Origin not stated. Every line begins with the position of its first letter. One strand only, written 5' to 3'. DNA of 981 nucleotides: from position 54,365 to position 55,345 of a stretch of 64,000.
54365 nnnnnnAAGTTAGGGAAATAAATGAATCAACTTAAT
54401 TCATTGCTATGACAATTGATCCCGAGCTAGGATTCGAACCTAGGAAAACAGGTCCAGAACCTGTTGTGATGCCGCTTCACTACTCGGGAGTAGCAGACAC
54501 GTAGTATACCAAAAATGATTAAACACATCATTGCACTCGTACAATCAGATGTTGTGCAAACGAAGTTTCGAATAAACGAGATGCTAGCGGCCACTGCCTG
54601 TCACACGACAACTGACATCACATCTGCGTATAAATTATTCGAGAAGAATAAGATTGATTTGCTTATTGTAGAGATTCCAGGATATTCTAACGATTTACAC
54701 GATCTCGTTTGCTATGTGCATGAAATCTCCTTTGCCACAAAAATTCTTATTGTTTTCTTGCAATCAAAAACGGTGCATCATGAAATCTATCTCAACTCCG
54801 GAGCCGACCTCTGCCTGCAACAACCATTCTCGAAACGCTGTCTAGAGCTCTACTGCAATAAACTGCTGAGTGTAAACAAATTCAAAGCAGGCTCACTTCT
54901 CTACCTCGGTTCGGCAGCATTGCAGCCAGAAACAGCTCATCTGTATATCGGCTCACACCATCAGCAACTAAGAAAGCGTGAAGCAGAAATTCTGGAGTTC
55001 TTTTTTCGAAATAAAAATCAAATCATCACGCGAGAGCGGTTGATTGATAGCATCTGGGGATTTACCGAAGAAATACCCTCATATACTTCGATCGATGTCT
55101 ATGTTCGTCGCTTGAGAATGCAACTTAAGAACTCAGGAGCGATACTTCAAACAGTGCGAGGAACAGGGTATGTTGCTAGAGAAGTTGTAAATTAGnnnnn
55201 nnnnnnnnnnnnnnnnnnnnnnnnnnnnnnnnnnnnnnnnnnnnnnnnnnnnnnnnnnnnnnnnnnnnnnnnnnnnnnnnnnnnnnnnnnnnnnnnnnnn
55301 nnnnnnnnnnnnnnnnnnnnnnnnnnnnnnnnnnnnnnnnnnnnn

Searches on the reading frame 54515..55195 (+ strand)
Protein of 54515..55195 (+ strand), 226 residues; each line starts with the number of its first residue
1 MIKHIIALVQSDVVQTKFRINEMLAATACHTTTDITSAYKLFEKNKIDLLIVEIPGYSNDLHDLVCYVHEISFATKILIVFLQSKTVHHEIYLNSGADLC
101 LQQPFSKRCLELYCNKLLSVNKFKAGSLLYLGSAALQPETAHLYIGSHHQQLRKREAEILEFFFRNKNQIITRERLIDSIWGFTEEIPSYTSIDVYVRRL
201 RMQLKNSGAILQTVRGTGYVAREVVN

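Call 3: search_protein_families(library=pfam, proteins=[window:54515-55195:+])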
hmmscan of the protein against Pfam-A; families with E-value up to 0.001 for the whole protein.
window:54515-55195:+ (226 aa): 1 family
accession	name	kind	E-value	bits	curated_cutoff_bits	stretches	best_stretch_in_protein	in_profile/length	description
PF00486.34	Trans_reg_C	-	7.1e-18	64.9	26.2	1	151-220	5-76/77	Transcriptional regulatory protein, C terminal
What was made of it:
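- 54515..55195 (+): Divergently transcribed OmpR/PhoB-type winged-helix regulator with a degenerate receiver domain. It is the candidate regulator of the operon. Trans_reg_C scores 64.9 bits (call 3).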

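Call 4: search_protein_families(library=ncbifam, proteins=[window:54515-55195:+], max_evalue=0.01)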
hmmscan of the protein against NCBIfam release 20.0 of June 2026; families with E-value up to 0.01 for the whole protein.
window:54515-55195:+ (226 aa): 30 families (the best 25 are shown)
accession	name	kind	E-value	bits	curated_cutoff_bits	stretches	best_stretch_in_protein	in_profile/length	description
TIGR02154.1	PhoB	equivalog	2.9e-19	69.3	296.2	1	27-220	27-224/226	phosphate regulon transcriptional regulator PhoB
NF045914.1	RespRegNblR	equivalog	2.9e-17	63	300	1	30-223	34-227/228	response regulator transcription factor NblR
NF051850.1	RespRegRprY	equivalog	3.9e-17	62.4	370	1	32-219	34-224/234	response regulator transcription factor RprY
NF045944.1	ResRegRpaBCyano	equivalog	5.9e-17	61.8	330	1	28-222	23-228/229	response regulator transcription factor RpaB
NF053854.1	RespRegPhoBBctds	equivalog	7.4e-16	58.2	270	1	46-220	46-223/225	two-component system response regulator PhoB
NF040689.1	MtrAB_MtrA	equivalog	2e-15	56.8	300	1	30-221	26-218/219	MtrAB system response regulator MtrA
NF012023.0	PRK15479.1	equivalog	3.6e-15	56.1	337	1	30-221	28-217/224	transcriptional regulator TctD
NF040534.1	resp_reg_YycF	equivalog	5.5e-14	52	340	1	29-222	27-228/231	response regulator YycF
NF008034.0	PRK10766.1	equivalog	8.6e-14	51.6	275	1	3-220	3-225/231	two-component system response regulator TorR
NF045991.1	RespRegCtrARhodob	equivalog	1.3e-13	51.2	350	1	18-223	14-223/224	response regulator transcription factor CtrA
NF041734.1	resp_reg_RppA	equivalog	2.3e-13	50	250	1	64-220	64-226/229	two-component system response regulator RppA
NF007546.0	PRK10161.1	equivalog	2.6e-13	50.1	471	1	46-219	46-223/229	phosphate response regulator transcription factor PhoB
NF000402.1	vanR-B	exception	6.2e-12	45.4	480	1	25-222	25-217/219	vancomycin resistance response regulator transcription factor VanR-B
NF041209.1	resp_regPieR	equivalog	1.3e-11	44.6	450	1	18-221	19-227/231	two component system response regulator PieR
NF007928.2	PRK10643.1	equivalog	3.5e-11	43.1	330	1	24-220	22-215/216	two-component system response regulator PmrA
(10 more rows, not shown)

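Call 35: search_protein_families(library=padloc, proteins=[window:54515-55195:+], max_evalue=0.01)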
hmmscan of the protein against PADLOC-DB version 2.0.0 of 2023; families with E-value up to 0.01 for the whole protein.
window:54515-55195:+ (226 aa): 0 families
